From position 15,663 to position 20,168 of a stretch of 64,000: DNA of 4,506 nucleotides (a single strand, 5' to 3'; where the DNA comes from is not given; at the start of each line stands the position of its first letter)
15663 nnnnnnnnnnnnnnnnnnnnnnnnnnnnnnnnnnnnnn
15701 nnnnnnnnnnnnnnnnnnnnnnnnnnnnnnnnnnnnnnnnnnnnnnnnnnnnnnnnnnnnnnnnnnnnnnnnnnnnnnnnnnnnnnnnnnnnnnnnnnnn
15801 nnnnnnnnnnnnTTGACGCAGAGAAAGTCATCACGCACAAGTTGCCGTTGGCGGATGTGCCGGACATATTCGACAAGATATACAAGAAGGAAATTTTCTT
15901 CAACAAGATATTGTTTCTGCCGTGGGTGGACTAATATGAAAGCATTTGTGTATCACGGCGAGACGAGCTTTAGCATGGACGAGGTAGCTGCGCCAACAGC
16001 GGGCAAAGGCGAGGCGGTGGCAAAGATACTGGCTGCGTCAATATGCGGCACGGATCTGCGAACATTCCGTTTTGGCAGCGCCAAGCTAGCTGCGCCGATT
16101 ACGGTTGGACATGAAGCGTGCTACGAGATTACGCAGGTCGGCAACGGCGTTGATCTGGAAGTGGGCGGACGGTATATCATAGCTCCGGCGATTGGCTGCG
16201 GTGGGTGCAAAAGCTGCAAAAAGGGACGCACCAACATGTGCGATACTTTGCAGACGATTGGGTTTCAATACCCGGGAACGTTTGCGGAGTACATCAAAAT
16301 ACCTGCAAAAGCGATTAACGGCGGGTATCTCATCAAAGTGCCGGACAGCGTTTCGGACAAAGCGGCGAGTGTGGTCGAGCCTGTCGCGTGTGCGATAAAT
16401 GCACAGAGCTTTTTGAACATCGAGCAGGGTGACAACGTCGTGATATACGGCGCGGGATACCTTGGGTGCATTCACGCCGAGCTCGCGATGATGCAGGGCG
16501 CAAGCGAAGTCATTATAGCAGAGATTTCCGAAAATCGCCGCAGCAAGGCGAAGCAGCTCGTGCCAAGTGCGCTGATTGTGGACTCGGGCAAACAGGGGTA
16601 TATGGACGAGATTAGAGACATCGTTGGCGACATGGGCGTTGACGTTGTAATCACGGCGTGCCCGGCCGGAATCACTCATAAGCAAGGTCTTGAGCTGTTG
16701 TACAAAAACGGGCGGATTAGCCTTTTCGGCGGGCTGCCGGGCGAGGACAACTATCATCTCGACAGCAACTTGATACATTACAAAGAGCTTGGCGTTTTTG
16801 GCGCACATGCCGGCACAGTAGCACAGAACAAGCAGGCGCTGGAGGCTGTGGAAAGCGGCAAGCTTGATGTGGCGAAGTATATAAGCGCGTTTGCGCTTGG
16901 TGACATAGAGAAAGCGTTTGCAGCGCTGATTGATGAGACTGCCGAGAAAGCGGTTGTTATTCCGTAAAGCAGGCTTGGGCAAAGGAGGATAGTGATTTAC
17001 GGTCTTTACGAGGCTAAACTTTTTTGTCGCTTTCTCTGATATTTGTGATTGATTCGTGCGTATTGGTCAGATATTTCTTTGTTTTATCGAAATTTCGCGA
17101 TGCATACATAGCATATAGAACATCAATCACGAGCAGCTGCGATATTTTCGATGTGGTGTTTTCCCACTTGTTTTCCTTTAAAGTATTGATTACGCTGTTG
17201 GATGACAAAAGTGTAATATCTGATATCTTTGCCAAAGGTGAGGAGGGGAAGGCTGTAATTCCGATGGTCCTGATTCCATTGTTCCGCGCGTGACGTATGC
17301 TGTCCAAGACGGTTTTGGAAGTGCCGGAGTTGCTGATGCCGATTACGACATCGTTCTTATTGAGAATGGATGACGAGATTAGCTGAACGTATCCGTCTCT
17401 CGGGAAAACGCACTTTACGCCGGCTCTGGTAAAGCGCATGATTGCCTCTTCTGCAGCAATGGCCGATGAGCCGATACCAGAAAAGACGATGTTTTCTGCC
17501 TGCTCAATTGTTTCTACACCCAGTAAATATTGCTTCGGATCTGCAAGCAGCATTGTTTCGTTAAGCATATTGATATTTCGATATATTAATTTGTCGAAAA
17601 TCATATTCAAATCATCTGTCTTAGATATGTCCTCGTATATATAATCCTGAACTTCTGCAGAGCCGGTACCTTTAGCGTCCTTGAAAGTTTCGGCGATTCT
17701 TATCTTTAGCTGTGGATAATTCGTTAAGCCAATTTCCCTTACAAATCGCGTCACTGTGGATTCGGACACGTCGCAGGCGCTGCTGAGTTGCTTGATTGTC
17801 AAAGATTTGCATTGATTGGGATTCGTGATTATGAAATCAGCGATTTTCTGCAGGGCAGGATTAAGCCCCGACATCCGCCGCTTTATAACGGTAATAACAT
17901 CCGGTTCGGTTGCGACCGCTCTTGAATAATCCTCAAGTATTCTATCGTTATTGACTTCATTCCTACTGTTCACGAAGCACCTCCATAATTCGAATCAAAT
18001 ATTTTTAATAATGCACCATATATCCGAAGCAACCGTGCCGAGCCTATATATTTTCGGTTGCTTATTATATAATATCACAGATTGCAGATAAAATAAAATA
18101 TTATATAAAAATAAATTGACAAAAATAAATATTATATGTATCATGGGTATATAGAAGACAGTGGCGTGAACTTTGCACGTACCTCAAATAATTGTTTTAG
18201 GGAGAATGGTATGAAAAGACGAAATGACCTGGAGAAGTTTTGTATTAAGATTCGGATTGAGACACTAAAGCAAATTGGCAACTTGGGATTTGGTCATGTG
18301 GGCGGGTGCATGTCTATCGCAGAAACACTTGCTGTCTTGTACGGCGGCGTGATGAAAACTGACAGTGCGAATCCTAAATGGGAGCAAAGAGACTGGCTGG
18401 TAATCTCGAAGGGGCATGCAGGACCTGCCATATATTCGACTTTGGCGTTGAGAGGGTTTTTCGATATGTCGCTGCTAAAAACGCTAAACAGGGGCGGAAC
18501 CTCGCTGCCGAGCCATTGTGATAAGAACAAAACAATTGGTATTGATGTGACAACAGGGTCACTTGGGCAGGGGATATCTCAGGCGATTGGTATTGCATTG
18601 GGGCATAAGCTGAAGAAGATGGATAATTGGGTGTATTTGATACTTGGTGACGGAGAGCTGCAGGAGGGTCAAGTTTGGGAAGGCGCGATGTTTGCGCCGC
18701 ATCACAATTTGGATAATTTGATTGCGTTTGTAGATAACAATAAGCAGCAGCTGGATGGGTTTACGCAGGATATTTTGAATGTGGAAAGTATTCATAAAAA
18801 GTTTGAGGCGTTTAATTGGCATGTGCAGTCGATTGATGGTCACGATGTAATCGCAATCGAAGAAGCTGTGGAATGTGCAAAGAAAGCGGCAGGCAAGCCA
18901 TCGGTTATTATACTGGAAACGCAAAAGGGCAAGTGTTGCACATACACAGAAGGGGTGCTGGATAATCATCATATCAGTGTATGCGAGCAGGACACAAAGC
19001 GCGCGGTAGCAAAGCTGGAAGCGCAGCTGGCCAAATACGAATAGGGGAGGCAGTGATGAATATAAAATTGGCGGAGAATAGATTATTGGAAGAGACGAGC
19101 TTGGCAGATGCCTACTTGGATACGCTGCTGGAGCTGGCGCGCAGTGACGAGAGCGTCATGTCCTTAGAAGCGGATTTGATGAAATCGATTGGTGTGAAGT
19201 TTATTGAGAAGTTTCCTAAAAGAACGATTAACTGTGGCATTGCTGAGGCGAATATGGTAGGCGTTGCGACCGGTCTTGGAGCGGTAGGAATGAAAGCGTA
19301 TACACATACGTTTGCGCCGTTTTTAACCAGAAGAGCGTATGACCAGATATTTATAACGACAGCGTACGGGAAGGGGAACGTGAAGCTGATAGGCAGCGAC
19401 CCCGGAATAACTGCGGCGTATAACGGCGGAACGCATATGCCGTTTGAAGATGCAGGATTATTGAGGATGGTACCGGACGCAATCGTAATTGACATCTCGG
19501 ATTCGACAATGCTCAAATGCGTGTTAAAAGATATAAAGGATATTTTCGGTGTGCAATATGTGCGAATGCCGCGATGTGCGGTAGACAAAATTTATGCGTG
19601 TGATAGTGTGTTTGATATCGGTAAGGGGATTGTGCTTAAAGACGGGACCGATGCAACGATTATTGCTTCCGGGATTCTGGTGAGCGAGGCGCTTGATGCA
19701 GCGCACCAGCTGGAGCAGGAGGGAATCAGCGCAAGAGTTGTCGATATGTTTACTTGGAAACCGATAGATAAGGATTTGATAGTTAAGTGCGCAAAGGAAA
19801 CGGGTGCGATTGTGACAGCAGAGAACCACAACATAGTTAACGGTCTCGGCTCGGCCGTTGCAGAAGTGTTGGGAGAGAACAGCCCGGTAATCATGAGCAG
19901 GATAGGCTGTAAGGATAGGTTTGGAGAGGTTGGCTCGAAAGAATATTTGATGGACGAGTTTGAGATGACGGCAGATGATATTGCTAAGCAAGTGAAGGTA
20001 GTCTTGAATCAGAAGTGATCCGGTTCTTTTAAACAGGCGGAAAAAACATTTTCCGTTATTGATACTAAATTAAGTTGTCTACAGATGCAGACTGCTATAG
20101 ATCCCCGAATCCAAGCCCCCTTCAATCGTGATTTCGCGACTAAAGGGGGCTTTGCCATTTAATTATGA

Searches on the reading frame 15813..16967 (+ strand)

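Call 8: search_protein_families(library=pfam, proteins=[window:15813-16967:+], max_evalue=0.001)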
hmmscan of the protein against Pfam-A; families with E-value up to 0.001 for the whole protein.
window:15813-16967:+ (384 aa): 2 families
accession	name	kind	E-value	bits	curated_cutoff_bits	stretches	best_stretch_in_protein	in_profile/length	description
PF08240.17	ADH_N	-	2e-20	73.4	23.5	1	64-167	1-98/104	Alcohol dehydrogenase GroES-like domain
PF00107.32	ADH_zinc_N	-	8.9e-17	61.7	31.8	1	217-347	2-128/129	Zinc-binding dehydrogenase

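Call 72: search_protein_families(library=ncbifam, proteins=[window:15813-16967:+], max_evalue=1e-10)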
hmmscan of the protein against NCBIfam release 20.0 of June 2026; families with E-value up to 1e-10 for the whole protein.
window:15813-16967:+ (384 aa): 17 families
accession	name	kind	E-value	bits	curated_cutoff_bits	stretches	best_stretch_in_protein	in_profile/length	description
TIGR00692.1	tdh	equivalog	1.1e-50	172.6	458.35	1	49-382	7-338/340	L-threonine 3-dehydrogenase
NF003808.0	PRK05396.1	equivalog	2.5e-49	168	380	1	49-381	9-337/341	L-threonine 3-dehydrogenase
NF041097.1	keto_inos_dh_IolM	equivalog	2.7e-39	134.9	450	1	40-383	28-388/389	scyllo-inosose 3-dehydrogenase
NF010344.0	PRK13771.1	subfamily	1.6e-37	129.2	349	1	42-381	1-329/334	putative alcohol dehydrogenase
NF007489.0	PRK10083.1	equivalog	4.4e-36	124.5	376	1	42-369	1-320/339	Zn-dependent oxidoreductase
NF041172.1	AcrlCoa_red_Thmprot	equivalog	4.8e-31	107.9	500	1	42-376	1-325/334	acryloyl-CoA reductase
TIGR03366.1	HpnZ_proposed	hypoth_equivalog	4.1e-30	105.1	328.1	1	63-338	3-285/315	putative phosphonate catabolism associated alcohol dehydrogenase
NF007375.0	PRK09880.1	equivalog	2.9e-28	98.6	469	1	46-379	9-337/344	L-idonate 5-dehydrogenase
TIGR03451.1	mycoS_dep_FDH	equivalog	7.4e-28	97.4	512.9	1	52-382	13-356/358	S-(hydroxymethyl)mycothiol dehydrogenase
NF007642.0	PRK10309.1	equivalog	1.9e-25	89.8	550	1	42-308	1-262/347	galactitol-1-phosphate 5-dehydrogenase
NF006940.0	PRK09422.1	equivalog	7.4e-24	84.3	344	1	42-372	1-322/338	alcohol dehydrogenase AdhP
TIGR03201.1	dearomat_had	equivalog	1.1e-23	83.9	338.65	1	56-382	14-346/349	6-hydroxycyclohex-1-ene-1-carbonyl-CoA dehydrogenase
TIGR03989.1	Rxyl_3153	subfamily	1.2e-20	74.1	440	1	44-145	5-107/370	NDMA-dependent alcohol dehydrogenase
TIGR02822.1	adh_fam_2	subfamily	4.2e-18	65.5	283.5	1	54-375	16-320/329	zinc-binding alcohol dehydrogenase family protein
TIGR02818.1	adh_III_F_hyde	equivalog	5.7e-17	61.8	543.95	1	46-147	7-109/368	S-(hydroxymethyl)glutathione dehydrogenase/class III alcohol dehydrogenase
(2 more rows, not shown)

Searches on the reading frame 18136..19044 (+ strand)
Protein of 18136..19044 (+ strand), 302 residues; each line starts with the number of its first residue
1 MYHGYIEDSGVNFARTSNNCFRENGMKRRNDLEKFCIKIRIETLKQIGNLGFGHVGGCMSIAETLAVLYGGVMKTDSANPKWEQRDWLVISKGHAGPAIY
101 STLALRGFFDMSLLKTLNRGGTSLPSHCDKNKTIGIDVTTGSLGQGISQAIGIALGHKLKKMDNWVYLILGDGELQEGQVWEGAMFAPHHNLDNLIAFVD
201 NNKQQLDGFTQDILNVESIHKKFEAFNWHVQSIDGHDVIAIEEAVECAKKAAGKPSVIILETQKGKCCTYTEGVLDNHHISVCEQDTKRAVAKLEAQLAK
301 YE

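Call 8: search_protein_families(library=pfam, proteins=[window:18136-19044:+], max_evalue=0.001)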
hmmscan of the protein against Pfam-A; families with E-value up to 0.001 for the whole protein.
window:18136-19044:+ (302 aa): 4 families
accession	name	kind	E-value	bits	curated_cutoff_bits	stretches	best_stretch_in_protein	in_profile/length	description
PF00456.26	Transketolase_N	-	2.1e-54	185.2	22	1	38-293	8-274/334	Transketolase, thiamine diphosphate binding domain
PF00676.26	E1_dh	-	2.1e-12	47.1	22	1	99-254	60-213/300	Dehydrogenase E1 component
PF13292.11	DXP_synthase_N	-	8e-08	32.3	21.2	1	140-203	110-173/274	1-deoxy-D-xylulose-5-phosphate synthase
PF02775.26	TPP_enzyme_C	-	0.00064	20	21.9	0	137-214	24-95/151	Thiamine pyrophosphate enzyme, C-terminal TPP binding domain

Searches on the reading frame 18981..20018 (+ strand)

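Call 8: search_protein_families(library=pfam, proteins=[window:18981-20018:+], max_evalue=0.001)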
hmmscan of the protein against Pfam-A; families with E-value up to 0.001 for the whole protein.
window:18981-20018:+ (345 aa): 3 families
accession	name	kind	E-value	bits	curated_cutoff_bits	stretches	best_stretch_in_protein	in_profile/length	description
PF02780.25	Transketolase_C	-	5.2e-30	104.3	25.9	1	214-334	1-124/124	Transketolase, C-terminal domain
PF02779.29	Transket_pyr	-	3e-22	79.5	27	1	40-184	4-153/174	Transketolase, pyrimidine binding domain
PF22613.1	Transketolase_C_1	-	2.6e-08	34.5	27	1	222-330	11-113/113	Transketolase-like TK C-terminal domain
